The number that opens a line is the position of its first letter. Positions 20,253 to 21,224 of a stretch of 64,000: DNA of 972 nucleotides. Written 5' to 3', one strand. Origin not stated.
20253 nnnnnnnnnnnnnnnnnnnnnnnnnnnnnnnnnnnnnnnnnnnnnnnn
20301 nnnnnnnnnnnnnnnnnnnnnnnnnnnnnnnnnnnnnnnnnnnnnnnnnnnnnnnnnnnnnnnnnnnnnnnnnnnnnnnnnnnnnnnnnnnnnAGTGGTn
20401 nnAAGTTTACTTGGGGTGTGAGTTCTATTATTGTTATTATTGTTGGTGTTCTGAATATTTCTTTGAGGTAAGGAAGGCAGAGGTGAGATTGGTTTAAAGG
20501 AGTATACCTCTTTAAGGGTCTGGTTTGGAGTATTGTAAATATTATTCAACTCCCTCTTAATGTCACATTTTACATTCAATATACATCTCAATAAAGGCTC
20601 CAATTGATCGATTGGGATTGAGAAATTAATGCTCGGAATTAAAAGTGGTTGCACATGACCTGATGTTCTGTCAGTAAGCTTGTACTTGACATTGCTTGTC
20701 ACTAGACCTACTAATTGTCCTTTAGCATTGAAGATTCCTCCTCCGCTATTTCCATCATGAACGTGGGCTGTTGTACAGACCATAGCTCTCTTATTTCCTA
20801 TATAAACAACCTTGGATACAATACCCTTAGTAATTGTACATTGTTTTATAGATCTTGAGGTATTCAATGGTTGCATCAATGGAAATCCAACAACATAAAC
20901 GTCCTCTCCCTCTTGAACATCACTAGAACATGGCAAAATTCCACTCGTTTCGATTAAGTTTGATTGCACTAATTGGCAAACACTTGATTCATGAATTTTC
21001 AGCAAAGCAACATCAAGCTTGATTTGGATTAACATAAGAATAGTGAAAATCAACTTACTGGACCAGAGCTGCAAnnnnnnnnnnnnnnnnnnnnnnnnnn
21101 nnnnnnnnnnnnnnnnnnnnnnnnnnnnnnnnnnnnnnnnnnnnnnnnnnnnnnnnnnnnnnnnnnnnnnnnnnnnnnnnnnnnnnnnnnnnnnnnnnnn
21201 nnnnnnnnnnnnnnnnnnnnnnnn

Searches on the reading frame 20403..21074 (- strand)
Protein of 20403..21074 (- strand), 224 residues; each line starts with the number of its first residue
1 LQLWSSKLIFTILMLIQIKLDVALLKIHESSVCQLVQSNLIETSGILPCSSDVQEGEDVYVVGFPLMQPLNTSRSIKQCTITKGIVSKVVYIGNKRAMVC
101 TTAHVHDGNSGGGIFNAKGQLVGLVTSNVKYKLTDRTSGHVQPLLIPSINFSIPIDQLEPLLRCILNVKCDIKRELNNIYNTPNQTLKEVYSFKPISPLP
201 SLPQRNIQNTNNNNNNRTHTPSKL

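Call 4: search_protein_families(library=pfam, proteins=[window:20403-21074:-])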
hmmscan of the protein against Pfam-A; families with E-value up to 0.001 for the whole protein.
window:20403-21074:- (224 aa): 2 families
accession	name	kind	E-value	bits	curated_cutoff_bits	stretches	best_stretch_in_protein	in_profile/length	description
PF13365.12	Trypsin_2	-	3.2e-14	54.3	27.6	1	19-124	51-144/144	Trypsin-like peptidase domain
PF00089.32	Trypsin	-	6.1e-09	36.4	20.6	1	20-128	87-198/220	Trypsin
